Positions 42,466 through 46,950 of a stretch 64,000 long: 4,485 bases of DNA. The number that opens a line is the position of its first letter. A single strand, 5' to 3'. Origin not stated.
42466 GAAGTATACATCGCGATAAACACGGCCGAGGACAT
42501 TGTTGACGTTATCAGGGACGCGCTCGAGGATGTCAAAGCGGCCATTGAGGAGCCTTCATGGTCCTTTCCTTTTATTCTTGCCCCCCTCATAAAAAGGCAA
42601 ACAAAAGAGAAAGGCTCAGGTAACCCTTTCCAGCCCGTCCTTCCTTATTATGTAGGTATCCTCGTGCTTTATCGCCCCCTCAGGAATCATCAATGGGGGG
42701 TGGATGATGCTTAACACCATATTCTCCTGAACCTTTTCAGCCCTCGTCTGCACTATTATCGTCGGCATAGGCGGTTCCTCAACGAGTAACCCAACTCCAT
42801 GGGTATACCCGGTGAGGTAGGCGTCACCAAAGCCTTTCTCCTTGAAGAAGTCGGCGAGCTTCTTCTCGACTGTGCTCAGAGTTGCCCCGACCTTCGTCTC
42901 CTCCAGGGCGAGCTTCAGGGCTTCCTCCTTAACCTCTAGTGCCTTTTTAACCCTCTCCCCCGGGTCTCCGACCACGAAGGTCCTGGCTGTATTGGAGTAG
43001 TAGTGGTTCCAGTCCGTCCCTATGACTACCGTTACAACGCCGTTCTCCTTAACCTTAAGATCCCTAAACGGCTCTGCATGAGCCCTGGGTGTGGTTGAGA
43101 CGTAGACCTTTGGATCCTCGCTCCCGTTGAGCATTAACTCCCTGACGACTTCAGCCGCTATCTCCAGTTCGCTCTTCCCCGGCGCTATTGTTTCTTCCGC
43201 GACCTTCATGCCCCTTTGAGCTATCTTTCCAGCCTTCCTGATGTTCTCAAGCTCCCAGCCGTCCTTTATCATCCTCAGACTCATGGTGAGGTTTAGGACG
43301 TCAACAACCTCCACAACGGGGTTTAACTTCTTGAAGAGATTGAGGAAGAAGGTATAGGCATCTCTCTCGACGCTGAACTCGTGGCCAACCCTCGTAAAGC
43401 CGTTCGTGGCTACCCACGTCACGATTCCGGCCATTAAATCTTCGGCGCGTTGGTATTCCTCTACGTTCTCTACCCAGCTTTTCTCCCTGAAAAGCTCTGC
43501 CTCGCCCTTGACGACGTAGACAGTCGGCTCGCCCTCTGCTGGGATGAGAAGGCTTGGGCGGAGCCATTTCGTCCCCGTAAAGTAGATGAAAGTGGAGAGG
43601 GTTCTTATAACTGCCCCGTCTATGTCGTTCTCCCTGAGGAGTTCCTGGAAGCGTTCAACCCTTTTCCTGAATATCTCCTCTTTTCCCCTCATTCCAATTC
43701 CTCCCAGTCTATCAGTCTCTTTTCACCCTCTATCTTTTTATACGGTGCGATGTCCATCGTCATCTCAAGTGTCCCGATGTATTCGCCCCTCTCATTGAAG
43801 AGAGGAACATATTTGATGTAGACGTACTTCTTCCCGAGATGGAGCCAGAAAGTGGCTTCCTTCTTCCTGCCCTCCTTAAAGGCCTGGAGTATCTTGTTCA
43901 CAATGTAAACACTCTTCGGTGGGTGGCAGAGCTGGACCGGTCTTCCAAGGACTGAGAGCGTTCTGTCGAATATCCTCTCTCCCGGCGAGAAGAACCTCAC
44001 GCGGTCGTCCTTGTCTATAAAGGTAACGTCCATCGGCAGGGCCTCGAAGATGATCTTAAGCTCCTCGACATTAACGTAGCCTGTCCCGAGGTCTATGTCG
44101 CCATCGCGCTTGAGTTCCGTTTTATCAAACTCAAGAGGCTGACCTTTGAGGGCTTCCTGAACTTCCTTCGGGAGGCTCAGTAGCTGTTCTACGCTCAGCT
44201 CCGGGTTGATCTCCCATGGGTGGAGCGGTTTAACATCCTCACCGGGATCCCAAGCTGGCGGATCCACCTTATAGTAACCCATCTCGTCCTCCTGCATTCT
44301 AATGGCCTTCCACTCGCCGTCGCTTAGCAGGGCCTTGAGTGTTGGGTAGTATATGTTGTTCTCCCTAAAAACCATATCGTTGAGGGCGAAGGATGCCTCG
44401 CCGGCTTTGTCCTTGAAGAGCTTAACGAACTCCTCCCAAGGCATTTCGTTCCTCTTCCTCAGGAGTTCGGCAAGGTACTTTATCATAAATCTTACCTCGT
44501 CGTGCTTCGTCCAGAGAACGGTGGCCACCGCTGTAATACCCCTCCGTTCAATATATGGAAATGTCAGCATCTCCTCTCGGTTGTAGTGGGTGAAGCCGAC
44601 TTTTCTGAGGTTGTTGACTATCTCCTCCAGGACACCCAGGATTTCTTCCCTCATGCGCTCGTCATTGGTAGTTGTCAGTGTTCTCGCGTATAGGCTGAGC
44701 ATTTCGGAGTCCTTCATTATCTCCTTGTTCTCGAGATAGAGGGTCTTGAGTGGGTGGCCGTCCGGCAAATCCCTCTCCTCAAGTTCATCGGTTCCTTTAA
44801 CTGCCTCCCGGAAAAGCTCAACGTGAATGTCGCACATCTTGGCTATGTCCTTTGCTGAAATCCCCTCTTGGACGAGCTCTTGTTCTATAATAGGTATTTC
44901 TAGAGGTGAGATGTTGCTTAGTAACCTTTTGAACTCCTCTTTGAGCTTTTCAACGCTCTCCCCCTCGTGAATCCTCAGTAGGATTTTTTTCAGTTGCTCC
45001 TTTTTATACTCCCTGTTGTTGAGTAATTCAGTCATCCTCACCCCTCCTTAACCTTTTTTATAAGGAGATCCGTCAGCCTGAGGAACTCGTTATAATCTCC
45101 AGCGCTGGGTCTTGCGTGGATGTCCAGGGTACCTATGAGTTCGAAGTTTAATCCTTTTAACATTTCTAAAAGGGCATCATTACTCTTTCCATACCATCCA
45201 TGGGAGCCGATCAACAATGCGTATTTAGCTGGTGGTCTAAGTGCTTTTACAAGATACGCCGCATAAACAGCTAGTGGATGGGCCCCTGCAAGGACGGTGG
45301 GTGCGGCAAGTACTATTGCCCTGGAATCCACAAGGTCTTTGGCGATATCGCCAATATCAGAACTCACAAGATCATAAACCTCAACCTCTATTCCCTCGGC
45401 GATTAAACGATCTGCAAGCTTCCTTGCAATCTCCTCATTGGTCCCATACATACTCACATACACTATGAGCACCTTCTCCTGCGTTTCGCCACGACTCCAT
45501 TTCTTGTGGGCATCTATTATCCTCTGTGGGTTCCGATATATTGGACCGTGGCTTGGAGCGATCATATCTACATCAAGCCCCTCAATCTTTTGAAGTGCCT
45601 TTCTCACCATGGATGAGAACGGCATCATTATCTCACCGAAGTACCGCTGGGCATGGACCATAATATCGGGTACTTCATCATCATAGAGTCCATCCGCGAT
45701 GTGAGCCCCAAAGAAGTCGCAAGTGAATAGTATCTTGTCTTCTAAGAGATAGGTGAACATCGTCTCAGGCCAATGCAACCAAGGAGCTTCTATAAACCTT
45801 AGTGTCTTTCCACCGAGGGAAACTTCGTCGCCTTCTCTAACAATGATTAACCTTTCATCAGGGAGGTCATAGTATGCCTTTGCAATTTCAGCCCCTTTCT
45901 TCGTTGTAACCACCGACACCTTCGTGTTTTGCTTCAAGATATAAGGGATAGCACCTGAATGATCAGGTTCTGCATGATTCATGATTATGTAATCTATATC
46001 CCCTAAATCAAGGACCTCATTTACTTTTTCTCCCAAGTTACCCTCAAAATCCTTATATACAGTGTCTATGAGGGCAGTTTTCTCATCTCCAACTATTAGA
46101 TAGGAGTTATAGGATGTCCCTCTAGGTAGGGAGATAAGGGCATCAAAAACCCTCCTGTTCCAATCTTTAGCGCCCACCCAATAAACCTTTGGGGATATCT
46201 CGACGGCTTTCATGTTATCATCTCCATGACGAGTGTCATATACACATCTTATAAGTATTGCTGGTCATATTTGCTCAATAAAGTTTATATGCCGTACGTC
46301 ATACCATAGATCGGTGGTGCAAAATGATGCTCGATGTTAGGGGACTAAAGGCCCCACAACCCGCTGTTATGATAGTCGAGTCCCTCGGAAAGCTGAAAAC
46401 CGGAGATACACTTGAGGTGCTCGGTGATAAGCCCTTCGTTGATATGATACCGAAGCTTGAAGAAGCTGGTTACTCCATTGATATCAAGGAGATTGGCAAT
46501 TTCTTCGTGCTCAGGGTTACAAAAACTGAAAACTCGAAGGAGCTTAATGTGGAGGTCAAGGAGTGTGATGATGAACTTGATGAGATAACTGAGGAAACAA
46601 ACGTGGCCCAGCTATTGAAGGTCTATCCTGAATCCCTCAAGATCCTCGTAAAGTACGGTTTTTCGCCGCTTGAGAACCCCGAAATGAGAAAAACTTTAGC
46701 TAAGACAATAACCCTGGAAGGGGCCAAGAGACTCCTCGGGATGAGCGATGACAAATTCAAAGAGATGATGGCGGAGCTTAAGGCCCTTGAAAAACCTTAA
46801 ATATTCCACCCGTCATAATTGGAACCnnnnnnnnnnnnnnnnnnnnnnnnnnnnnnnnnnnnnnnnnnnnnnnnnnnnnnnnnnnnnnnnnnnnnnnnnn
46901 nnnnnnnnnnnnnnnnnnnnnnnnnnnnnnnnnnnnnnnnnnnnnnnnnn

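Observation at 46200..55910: Candidate undescribed archaeal NO/nitrosative-stress regulon with a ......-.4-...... operator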

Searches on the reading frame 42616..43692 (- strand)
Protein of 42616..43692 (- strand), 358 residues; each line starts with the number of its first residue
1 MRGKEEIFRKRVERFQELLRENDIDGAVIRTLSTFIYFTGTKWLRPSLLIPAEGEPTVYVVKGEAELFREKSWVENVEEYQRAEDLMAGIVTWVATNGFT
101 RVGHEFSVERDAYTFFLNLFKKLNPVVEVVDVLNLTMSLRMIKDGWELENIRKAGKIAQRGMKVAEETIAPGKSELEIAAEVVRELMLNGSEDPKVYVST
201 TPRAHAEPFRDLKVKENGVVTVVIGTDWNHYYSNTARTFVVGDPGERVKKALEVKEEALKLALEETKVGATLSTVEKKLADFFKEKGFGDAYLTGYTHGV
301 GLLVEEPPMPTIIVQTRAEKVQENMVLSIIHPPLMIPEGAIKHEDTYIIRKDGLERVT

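Call 56: search_protein_families(library=pfam, proteins=[window:42616-43692:-])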
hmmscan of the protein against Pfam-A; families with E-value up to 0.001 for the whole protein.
window:42616-43692:- (358 aa): 2 families
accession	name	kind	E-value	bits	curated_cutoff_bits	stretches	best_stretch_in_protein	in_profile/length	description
PF00557.29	Peptidase_M24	-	7.9e-34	117.7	23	1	149-350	1-207/208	Metallopeptidase family M24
PF01321.24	Creatinase_N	-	3e-17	63.8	22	1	11-142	1-128/128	Creatinase/Prolidase N-terminal domain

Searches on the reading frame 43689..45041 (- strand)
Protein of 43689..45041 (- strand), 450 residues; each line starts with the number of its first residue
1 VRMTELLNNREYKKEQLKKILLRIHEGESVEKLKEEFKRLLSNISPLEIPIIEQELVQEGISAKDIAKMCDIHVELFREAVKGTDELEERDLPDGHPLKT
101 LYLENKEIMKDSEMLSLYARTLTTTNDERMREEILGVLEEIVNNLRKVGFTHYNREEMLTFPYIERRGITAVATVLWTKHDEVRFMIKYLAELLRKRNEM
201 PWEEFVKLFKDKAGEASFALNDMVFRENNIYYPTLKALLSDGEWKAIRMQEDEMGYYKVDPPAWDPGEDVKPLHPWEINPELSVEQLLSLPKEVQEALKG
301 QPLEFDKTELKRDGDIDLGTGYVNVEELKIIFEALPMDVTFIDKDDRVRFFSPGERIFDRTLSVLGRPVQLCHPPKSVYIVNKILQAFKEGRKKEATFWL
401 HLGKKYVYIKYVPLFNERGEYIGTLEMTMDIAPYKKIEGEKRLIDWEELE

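Call 8: search_protein_families(library=pfam, proteins=[window:43689-45041:-])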
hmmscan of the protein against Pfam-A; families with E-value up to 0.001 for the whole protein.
window:43689-45041:- (450 aa): 3 families
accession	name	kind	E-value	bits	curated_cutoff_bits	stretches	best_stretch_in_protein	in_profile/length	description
PF04282.18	DUF438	-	2.2e-25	88.8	25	1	17-82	1-66/67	Family of unknown function (DUF438)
PF13596.12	PAS_10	-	3.2e-23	82.8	22.1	1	328-431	1-105/106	PAS domain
PF01814.28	Hemerythrin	-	1.9e-14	54.6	25.3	1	97-235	2-127/127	Hemerythrin HHE cation binding domain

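Call 9: search_protein_families(library=ncbifam, proteins=[window:43689-45041:-], max_evalue=0.01)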
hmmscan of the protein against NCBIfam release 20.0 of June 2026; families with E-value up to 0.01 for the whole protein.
window:43689-45041:- (450 aa): 0 families

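Call 81: search_solved_structures(query=window:43689-45041:-, max_evalue=0.00001)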
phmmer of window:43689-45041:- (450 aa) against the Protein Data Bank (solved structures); distinct sequences matched with E-value up to 0.00001: 2.
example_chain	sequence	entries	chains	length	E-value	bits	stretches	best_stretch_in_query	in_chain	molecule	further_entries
3cax_A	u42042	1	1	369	1.1e-212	710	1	90-448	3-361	Uncharacterized protein PF0695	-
2qkp_A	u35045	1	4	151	2e-23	86.3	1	314-440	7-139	Uncharacterized protein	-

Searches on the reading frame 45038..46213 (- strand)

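Call 8: search_protein_families(library=pfam, proteins=[window:45038-46213:-])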
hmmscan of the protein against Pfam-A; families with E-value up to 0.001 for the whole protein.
window:45038-46213:- (391 aa): 4 families
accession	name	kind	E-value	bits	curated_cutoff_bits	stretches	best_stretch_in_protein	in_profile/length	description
PF19583.5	ODP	-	1.8e-31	110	27.2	1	35-223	3-194/194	ODP family beta lactamase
PF00753.33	Lactamase_B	-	3.9e-15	56.7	22.7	1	33-222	4-196/196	Metallo-beta-lactamase superfamily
PF00258.30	Flavodoxin_1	-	2.1e-08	34.9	25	1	250-375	1-137/143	Flavodoxin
PF12706.13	Lactamase_B_2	-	0.00016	21.7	27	1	48-164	4-140/200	Beta-lactamase superfamily domain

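Call 9: search_protein_families(library=ncbifam, proteins=[window:45038-46213:-], max_evalue=0.01)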
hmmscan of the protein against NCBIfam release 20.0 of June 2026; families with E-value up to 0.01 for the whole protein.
window:45038-46213:- (391 aa): 20 families
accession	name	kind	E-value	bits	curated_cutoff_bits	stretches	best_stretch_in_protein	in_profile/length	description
NF008887.0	PRK11921.1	equivalog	1.2e-83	281.2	635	1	4-373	3-380/396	anaerobic nitric oxide reductase flavorubredoxin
NF003954.0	PRK05452.1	equivalog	7.5e-72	242.7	711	1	4-371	3-379/479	anaerobic nitric oxide reductase flavorubredoxin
NF000059.1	tet_redox_37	exception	1.3e-09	38.7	225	1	190-268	3-82/108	tetracycline resistance NADPH-dependent oxidoreductase Tet(37)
NF004050.0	PRK05569.1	subfamily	5.6e-07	30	136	1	246-386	2-141/141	flavodoxin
NF045584.1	cas14_MBL_CASP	equivalog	1.2e-06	27.2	800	1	64-112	42-90/612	type VII CRISPR-associated protein Cas14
NF033105.1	bla_subclass_B3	equivalog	1.5e-06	27.7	240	1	36-111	24-99/257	subclass B3 metallo-beta-lactamase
NF012229.1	bla_class_B_core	domain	3.7e-06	27.2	100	1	36-141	16-123/139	metallo-beta-lactamase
TIGR01753.1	flav_short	equivalog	3.9e-06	27.4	123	1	248-371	1-126/140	flavodoxin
NF000469.2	CAR_gen_B3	exception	3.9e-06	26.1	500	1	37-155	76-204/311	CAR family subclass B3 metallo-beta-lactamase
NF005246.0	PRK06756.1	subfamily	5.9e-05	23.1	130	1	247-316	3-69/148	flavodoxin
TIGR04559.1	SoxH_rel_PQQ_2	hypoth_equivalog_domain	7.1e-05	22.4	280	1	35-103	30-99/283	quinoprotein relay system zinc metallohydrolase 2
NF033185.1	B3_Acin_new2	exception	9.7e-05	21.7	625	1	35-106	51-122/285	putative subclass B3 metallo-beta-lactamase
NF006747.0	PRK09271.1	equivalog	0.00042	20.1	104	1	247-333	2-90/160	flavodoxin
NF012140.0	blaBJP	exception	0.00093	18.1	600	1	37-142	57-173/294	BJP family subclass B3 metallo-beta-lactamase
TIGR00361.1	ComEC_Rec2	equivalog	0.0013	17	190.05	1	37-108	453-527/663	DNA internalization-related competence protein ComEC/Rec2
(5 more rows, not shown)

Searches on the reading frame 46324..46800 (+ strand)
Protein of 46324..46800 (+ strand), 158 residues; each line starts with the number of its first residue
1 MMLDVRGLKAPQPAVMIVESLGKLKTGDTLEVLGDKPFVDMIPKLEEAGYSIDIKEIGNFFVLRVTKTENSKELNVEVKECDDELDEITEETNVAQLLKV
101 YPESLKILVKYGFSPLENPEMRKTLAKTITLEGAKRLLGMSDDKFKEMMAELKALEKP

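Call 8: search_protein_families(library=pfam, proteins=[window:46324-46800:+])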
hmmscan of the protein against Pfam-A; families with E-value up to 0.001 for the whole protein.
window:46324-46800:+ (158 aa): 3 families
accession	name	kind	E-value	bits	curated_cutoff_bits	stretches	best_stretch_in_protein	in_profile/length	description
PF08984.16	DUF1858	-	1.2e-17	64.2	32.2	1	88-145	1-58/59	Domain of unknown function (DUF1858)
PF01206.22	TusA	-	3.8e-10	39.9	28.6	1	2-67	2-70/70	Sulfurtransferase TusA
PF10006.14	DUF2249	-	3.9e-05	23.8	29.5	1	3-52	2-54/70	Uncharacterized conserved protein (DUF2249)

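Call 9: search_protein_families(library=ncbifam, proteins=[window:46324-46800:+], max_evalue=0.01)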
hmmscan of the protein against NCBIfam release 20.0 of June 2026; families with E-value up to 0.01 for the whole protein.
window:46324-46800:+ (158 aa): 4 families
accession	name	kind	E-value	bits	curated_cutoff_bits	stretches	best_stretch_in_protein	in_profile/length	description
NF008242.0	PRK11018.1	equivalog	1.1e-06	28.2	79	1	2-52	10-62/78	sulfurtransferase-like selenium metabolism protein YedF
NF001423.0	PRK00299.1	equivalog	0.00029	20.6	78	1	2-37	11-46/82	sulfurtransferase TusA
NF010251.0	PRK13696.1-3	equivalog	0.00096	19.6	101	1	30-87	20-75/84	hypothetical protein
TIGR03527.1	selenium_YedF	equivalog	0.0064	16.4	110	1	3-79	1-79/194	sulfurtransferase-like selenium metabolism protein YedF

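Call 82: search_solved_structures(query=window:46324-46800:+, max_evalue=0.01)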
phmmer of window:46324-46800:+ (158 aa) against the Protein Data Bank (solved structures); distinct sequences matched with E-value up to 0.01: 2.
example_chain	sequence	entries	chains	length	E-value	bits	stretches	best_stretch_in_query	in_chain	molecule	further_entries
2fi0_A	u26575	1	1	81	7.6e-08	35.9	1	91-146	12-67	conserved domain protein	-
1je3_A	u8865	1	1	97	0.0043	20.5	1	3-58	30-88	HYPOTHETICAL 8.6 KDA PROTEIN IN AMYA-FLIE INTERGENIC REGION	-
